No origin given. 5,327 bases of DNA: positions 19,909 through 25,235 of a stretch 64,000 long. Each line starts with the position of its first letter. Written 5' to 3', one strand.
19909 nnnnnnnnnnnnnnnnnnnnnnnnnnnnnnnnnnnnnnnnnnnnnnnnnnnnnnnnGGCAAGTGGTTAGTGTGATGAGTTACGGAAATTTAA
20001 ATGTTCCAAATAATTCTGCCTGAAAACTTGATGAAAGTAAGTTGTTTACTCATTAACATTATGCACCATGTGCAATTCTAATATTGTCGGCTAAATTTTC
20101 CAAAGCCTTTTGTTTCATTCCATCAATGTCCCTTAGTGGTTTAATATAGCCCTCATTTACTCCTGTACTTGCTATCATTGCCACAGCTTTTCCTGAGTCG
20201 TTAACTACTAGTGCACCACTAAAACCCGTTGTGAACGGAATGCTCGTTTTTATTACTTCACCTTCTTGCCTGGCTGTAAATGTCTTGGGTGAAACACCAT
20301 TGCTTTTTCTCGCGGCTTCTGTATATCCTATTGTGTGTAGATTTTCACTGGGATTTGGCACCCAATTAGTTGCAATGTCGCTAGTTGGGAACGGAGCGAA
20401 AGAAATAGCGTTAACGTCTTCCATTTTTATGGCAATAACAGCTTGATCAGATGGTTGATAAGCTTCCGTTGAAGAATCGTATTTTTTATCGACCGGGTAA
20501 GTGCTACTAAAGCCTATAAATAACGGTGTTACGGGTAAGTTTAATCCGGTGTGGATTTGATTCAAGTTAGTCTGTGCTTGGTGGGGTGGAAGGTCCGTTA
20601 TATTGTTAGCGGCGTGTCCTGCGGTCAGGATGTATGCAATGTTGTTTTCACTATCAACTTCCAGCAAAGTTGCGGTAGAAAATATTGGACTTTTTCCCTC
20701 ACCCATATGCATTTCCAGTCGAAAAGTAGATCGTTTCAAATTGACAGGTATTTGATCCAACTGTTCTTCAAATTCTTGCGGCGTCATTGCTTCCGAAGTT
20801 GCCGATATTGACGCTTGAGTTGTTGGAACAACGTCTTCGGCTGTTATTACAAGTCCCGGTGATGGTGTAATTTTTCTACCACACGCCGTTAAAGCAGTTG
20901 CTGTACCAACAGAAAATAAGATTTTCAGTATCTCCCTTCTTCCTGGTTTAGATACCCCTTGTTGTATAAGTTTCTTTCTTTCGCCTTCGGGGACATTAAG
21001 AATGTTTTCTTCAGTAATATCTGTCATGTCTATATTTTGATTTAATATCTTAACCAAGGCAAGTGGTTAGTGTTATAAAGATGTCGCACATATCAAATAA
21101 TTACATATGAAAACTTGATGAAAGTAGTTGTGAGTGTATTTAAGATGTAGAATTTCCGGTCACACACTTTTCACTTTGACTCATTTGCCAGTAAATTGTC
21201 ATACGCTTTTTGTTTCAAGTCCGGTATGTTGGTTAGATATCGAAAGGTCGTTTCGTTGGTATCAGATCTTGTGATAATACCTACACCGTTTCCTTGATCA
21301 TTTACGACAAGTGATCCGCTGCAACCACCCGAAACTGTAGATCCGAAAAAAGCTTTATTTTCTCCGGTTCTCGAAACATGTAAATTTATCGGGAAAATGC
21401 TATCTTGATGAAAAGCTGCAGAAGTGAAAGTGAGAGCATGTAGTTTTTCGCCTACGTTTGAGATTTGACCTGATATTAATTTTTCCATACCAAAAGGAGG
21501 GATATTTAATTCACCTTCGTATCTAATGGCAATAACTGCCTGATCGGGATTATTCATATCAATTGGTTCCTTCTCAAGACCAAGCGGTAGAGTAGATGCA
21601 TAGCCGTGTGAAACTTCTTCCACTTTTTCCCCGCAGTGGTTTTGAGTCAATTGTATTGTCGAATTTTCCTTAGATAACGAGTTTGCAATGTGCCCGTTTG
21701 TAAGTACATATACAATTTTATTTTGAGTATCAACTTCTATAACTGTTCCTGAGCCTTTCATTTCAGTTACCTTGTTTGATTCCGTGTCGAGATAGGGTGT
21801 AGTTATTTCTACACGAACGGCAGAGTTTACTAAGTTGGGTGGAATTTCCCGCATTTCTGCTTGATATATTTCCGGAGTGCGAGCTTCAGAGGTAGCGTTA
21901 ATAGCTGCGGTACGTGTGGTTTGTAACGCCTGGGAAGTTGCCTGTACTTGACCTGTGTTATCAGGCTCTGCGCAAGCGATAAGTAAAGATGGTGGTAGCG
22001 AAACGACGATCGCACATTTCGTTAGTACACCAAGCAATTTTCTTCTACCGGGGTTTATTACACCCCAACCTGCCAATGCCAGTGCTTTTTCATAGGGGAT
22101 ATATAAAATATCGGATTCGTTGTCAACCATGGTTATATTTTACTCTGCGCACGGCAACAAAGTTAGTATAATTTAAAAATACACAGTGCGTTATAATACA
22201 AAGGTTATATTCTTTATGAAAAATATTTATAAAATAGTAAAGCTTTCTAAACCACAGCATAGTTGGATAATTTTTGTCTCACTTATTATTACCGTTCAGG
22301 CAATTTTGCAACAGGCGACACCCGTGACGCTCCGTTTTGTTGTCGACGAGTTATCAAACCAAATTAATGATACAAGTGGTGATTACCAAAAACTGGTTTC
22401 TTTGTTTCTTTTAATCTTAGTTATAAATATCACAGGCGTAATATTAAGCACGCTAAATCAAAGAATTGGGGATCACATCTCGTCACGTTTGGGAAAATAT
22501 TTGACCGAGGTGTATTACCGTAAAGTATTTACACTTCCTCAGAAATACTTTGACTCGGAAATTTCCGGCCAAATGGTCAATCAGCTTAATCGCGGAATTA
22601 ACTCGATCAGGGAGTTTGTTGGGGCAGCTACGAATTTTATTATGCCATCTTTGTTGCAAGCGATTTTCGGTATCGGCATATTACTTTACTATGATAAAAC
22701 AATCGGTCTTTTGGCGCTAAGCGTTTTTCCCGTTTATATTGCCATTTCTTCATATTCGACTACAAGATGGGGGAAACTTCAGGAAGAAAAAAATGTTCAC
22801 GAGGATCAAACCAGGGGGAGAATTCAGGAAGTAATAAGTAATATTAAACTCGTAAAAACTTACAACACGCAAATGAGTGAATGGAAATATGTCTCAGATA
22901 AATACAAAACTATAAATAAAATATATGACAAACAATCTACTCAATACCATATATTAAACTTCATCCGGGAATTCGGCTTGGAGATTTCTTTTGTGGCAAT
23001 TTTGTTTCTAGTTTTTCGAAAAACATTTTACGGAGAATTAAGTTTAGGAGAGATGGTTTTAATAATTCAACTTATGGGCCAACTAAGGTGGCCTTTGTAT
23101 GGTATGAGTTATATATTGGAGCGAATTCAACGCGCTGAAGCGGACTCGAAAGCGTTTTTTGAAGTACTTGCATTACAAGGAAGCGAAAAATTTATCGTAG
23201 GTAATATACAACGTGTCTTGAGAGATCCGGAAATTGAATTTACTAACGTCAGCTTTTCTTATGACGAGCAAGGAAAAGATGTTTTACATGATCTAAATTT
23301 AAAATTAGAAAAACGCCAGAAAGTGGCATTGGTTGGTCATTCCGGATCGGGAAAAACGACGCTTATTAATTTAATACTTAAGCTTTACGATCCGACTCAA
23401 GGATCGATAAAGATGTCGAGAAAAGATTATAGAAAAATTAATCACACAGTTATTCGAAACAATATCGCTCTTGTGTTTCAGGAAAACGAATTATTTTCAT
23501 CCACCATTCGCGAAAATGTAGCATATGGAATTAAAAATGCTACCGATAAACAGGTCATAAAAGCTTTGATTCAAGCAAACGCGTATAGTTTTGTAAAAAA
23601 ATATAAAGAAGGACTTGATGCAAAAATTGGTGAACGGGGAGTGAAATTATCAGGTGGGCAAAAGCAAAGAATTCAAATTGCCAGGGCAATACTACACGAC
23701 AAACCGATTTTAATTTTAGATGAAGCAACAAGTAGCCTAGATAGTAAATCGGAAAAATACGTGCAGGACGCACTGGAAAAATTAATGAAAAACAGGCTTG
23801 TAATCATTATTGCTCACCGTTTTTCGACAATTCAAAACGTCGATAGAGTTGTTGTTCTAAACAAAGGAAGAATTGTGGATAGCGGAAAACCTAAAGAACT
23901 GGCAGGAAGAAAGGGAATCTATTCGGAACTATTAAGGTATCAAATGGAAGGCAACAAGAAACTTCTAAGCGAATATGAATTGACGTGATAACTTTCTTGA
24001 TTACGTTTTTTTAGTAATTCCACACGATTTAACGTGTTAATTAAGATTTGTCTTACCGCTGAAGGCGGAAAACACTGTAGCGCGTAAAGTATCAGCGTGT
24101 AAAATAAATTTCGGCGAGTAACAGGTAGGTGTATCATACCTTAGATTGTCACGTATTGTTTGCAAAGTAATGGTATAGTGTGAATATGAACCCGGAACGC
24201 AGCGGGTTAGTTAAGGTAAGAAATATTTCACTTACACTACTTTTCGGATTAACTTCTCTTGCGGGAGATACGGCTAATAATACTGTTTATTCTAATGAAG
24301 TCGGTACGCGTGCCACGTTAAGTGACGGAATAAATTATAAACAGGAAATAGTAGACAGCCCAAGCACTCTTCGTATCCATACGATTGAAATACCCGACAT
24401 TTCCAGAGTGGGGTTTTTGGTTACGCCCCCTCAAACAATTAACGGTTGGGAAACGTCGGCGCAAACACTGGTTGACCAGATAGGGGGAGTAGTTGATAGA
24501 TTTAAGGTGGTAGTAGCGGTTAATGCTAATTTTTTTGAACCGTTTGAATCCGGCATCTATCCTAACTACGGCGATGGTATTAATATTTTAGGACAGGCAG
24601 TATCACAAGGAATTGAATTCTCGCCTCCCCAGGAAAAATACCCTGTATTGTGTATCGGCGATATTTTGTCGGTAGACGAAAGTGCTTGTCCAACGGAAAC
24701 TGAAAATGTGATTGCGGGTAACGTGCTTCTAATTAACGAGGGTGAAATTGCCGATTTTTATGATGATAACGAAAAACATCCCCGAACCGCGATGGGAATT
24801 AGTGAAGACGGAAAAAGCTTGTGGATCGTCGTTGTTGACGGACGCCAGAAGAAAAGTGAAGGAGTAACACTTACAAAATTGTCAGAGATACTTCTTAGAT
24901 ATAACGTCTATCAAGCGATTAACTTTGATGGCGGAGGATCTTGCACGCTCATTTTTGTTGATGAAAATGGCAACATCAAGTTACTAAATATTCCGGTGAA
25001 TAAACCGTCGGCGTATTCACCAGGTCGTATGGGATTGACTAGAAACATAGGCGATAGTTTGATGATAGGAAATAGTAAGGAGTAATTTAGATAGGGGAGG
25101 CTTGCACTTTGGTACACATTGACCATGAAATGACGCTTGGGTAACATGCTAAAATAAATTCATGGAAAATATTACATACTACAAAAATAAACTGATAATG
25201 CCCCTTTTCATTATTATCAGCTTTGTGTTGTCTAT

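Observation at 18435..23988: Cassette of three Tat-lipoprotein genes sharing a duplicated promoter + signal module but carrying different protease domains, beside a divergent ABC exporter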

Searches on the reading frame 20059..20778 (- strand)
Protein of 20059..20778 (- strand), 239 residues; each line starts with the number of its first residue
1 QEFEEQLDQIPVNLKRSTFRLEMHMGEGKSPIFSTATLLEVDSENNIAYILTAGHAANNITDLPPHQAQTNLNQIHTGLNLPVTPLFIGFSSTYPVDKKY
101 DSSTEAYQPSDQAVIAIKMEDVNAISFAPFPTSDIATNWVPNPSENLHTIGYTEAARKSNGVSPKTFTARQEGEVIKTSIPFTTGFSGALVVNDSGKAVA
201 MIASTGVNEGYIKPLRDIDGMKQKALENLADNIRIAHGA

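Call 47: find_related_loci(query=A4, collection=metagenome_contigs, flank=8000)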
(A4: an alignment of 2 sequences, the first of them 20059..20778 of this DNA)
Query A4 (239 aa) in metagenome_contigs; peptide patterns used: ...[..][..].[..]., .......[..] (x = any residue, [..] = any of these).
530 stretches matched a pattern, but none encodes a relative of the query by tblastn (E <= 1e-3).

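Call 56: search_solved_structures(query=A4, max_evalue=1, show_alignments=2)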
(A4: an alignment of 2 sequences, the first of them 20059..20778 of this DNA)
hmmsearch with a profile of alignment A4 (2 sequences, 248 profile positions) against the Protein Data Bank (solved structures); distinct sequences matched with E-value up to 1: 2.
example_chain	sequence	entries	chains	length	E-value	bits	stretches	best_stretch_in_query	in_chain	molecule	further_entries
9zqg_A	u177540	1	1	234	0.0061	19.1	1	30-69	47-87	Periplasmic serine protease DO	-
9zpq_A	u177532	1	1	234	0.025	17.1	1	30-69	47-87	Periplasmic serine protease DO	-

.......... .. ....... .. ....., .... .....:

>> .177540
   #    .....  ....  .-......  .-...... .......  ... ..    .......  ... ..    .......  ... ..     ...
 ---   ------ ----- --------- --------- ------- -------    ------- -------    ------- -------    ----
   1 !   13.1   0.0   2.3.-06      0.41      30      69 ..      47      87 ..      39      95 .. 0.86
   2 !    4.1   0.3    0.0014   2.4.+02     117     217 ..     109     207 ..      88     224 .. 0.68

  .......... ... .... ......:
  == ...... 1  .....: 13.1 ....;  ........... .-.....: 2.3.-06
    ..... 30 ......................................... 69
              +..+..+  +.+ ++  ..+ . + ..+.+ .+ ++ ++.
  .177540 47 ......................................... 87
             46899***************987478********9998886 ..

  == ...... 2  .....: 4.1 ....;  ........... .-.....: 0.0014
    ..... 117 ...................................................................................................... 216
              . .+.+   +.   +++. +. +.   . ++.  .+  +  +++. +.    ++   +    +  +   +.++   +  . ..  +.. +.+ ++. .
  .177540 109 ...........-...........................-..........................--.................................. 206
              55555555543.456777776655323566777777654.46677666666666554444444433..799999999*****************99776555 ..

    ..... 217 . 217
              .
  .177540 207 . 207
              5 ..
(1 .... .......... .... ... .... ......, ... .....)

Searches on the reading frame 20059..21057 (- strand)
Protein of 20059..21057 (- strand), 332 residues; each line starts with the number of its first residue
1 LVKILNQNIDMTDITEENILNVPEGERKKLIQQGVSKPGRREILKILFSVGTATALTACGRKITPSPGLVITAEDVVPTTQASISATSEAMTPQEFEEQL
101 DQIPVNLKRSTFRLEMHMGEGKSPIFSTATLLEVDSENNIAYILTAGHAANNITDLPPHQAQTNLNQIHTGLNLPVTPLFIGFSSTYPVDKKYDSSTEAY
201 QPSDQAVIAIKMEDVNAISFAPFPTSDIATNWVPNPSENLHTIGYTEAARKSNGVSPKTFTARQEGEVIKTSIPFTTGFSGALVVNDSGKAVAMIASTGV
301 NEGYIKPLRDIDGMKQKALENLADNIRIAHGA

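Call 4: search_protein_families(library=pfam, proteins=[window:20059-21057:-], max_evalue=0.1)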
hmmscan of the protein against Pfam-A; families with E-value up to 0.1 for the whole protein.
window:20059-21057:- (332 aa): 3 families
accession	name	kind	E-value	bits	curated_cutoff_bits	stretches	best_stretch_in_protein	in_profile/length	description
PF13365.12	Trypsin_2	-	3.7e-07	31.4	27.6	1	137-294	9-144/144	Trypsin-like peptidase domain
PF22663.2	Rhv_5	-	0.039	14.2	27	1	222-279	97-154/216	Picornavirus coat protein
PF13627.12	LptM_cons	-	0.044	14.1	27.3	1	47-62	2-17/23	LPS-assembly lipoprotein LptM, conserved region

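Call 11: find_homologous_proteins(query=window:20059-21027:-)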
Query window:20059-21027:- (322 aa): 2 proteins with E <= 0.001 among 2534 candidates.
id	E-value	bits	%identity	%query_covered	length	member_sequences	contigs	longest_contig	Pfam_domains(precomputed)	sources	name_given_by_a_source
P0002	2.2e-207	705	100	100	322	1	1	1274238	PF13365.13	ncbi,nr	ncbi:hypothetical protein IPM62_02165 [Candidatus Woesebacteria bacterium]|nr:MAG: hypothetical prot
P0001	1.7e-13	69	55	25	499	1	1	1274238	-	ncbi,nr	ncbi:hypothetical protein IPM62_02160 [Candidatus Woesebacteria bacterium]|nr:MAG: hypothetical prot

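Call 18: search_protein_families(library=ncbifam, proteins=[window:20059-21027:-], max_evalue=0.01)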
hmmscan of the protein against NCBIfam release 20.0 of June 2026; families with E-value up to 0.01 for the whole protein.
window:20059-21027:- (322 aa): 0 families

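Call 44: find_related_loci(query=A3, collection=genome_contigs, flank=8000)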
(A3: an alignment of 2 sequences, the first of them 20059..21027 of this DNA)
Query A3 (322 aa) in genome_contigs; peptide patterns used: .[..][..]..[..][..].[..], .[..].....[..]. (x = any residue, [..] = any of these).
108 stretches matched a pattern, but none encodes a relative of the query by tblastn (E <= 1e-3).

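Call 45: find_homologous_proteins(query=A3, max_evalue=0.01)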
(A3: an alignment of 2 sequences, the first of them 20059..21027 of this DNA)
Query A3 (2 sequences) (322 aa, profile of the alignment): 3 proteins with E <= 0.01 among 8000 candidates.
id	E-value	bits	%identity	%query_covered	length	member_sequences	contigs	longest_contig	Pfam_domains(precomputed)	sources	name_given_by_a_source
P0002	4.0e-178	610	100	100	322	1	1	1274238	PF13365.13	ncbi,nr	ncbi:hypothetical protein IPM62_02165 [Candidatus Woesebacteria bacterium]|nr:MAG: hypothetical prot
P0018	4.7e-175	600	31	96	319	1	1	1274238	PF13365.13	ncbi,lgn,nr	ncbi:hypothetical protein IPM62_02170 [Candidatus Woesebacteria bacterium]|nr:MAG: hypothetical prot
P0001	4.0e-11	61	55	25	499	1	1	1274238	-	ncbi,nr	ncbi:hypothetical protein IPM62_02160 [Candidatus Woesebacteria bacterium]|nr:MAG: hypothetical prot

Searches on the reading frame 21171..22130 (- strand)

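Call 4: search_protein_families(library=pfam, proteins=[window:21171-22130:-], max_evalue=0.1)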
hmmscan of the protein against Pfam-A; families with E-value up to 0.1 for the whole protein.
window:21171-22130:- (319 aa): 4 families
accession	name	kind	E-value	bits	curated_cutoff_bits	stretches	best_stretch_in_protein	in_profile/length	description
PF13365.12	Trypsin_2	-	2.7e-05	25.3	27.6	1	126-285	1-144/144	Trypsin-like peptidase domain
PF01732.22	Mycop_pep_DUF31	-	0.0038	17.4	27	1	253-285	311-343/346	Mycoplasma peptidase (DUF31)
PF21464.2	flgE_D3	-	0.043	14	27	0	96-160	51-120/179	Flagellar hook protein FlgE, D3 domain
PF00949.27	Peptidase_S7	-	0.087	13.1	20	0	266-285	93-112/131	Peptidase S7, Flavivirus NS3 serine protease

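Call 18: search_protein_families(library=ncbifam, proteins=[window:21171-22130:-], max_evalue=0.01)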
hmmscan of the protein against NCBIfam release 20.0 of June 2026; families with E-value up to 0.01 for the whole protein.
window:21171-22130:- (319 aa): 1 family
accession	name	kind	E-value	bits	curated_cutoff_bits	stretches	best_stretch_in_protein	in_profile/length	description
NF045841.1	Ig_SerProt_MIP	equivalog_domain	6.8e-06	25.9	125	1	259-308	303-351/401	MIP family Ig-specific serine endopeptidase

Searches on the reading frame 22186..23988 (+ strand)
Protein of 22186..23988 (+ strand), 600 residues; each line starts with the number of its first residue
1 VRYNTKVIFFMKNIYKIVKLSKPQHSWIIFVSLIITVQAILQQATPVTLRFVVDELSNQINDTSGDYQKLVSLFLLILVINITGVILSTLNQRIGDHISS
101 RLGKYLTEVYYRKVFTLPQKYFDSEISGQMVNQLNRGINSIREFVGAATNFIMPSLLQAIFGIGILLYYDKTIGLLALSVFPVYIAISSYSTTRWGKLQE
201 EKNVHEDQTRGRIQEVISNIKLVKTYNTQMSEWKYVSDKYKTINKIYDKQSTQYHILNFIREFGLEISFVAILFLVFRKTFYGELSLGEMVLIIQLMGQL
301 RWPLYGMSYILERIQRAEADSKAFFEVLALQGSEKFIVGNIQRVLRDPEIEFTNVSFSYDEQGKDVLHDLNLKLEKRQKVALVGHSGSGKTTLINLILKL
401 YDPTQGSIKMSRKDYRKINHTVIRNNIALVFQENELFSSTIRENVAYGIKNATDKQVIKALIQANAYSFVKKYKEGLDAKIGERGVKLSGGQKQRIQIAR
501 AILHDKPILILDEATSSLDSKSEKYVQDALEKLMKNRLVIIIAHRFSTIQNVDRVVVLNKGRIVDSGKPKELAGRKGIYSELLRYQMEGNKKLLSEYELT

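Call 4: search_protein_families(library=pfam, proteins=[window:22186-23988:+], max_evalue=0.1)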
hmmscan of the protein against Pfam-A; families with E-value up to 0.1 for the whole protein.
window:22186-23988:+ (600 aa): 23 families
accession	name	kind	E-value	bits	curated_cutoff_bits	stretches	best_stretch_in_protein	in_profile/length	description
PF00005.33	ABC_tran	-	1.3e-34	120.1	25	1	367-516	1-137/137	ABC transporter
PF00664.28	ABC_membrane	-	5.8e-34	118.5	28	1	30-304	3-274/274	ABC transporter transmembrane region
PF02463.25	SMC_N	-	2.7e-09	37.2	40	1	378-558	25-211/220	RecF/RecN/SMC N terminal domain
PF13401.12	AAA_22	-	4.4e-05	24.2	27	1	378-533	6-104/130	AAA domain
PF03193.22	RsgA_GTPase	-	5e-05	23.6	30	1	360-409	90-138/174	RsgA GTPase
PF20720.3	nSTAND3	-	6.5e-05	23.1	27.2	1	371-402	11-43/155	Novel STAND NTPase 3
PF00503.26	G-alpha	-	0.00016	21.4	48.8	1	371-464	15-98/333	G-protein alpha subunit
PF19263.5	DUF5906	-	0.00076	20.5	27.6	1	382-475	1-86/114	Family of unknown function (DUF5906)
PF13555.12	AAA_29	-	0.002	18.3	27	1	372-404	17-49/61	P-loop containing region of AAA domain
PF13191.12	AAA_16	-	0.0021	19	32.6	1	380-527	27-153/167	AAA ATPase domain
PF06414.18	Zeta_toxin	-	0.0063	16.4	22.3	1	379-418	18-57/199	Zeta toxin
PF01926.29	MMR_HSR1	-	0.011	16.3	21.9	0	379-399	1-21/113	50S ribosome-binding GTPase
PF03266.21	NTPase_1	-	0.016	15.5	23.9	0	478-563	68-152/168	NTPase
PF09439.16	SRPRB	-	0.022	14.6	25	0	376-423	2-51/178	Signal recognition particle receptor beta subunit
PF25201.1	nSTAND6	-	0.024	15.1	27.7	1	366-444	7-84/148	Novel STAND NTPase 6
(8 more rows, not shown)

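Call 18: search_protein_families(library=ncbifam, proteins=[window:22186-23988:+], max_evalue=0.01)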
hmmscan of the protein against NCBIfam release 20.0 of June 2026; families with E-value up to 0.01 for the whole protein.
window:22186-23988:+ (600 aa): 193 families (the best 25 are shown)
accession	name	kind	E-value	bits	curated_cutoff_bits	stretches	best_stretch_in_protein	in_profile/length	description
TIGR02203.1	MsbA_lipidA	equivalog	4.4e-115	385.4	602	1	33-587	16-570/572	lipid A export permease/ATP-binding protein MsbA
TIGR02204.1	MsbA_rel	hypoth_equivalog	2.4e-106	356.7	780.4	1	26-587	18-576/576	ABC transporter, permease/ATP-binding protein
NF010178.0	PRK13657.1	equivalog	6.2e-104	348.5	733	1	26-586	21-570/588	glucan ABC transporter ATP-binding protein/ permease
NF045513.1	HepA_fam_ABC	equivalog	1.5e-97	327.5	725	1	65-579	89-602/610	heterocyst formation ABC transporter subunit HepA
TIGR01846.1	type_I_sec_HlyB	subfamily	2.4e-96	323.6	725.55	1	21-587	137-693/694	type I secretion system permease/ATPase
TIGR00958.1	3a01208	subfamily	1.3e-91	307.9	874.6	1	13-582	148-710/711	antigen peptide transporter 2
TIGR03375.1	type_I_sec_LssB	subfamily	2.7e-90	303.6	693.1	1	67-571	185-687/696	type I secretion system permease/ATPase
NF052233.1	CphA_assoc_ABC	equivalog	2.7e-88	297.2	880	1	14-591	172-748/766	cyanophycin metabolism-associated ABC transporter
NF008381.0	PRK11176.1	equivalog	7.5e-87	292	867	1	50-587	46-580/582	lipid A ABC transporter ATP-binding protein/permease MsbA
TIGR03796.1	NHLM_micro_ABC1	equivalog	1.4e-85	288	853.3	1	16-584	147-710/710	NHLP family bacteriocin export ABC transporter peptidase/permease/ATPase subunit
TIGR03797.1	NHLM_micro_ABC2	equivalog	3.4e-80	270.4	709.4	1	27-587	137-686/686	NHLP bacteriocin export ABC transporter permease/ATPase subunit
TIGR01192.1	chvA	subfamily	3.2e-78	263.8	585.4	1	27-585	19-569/585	glucan export ABC transporter ATP-binding protein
TIGR02857.1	CydD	equivalog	3.6e-71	240.7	435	1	31-558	8-529/529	thiol reductant ABC exporter subunit CydD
TIGR01193.1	bacteriocin_ABC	subfamily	2.2e-68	231.4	523.85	1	18-583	151-706/708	peptide cleavage/export ABC transporter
NF008056.1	PRK10790.1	equivalog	3.9e-67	227.1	746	1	12-590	9-579/584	SmdB family multidrug efflux ABC transporter permease/ATP-binding protein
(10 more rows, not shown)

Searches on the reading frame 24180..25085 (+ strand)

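Call 4: search_protein_families(library=pfam, proteins=[window:24180-25085:+], max_evalue=0.1)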
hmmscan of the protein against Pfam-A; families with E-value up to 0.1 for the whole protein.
window:24180-25085:+ (301 aa): 1 family
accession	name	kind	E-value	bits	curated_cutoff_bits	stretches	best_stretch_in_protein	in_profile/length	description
PF09992.14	NAGPA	-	5.6e-28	98.7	25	1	109-294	2-166/169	Phosphodiester glycosidase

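Call 18: search_protein_families(library=ncbifam, proteins=[window:24180-25085:+], max_evalue=0.01)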
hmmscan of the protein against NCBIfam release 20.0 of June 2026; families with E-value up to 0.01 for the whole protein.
window:24180-25085:+ (301 aa): 0 families
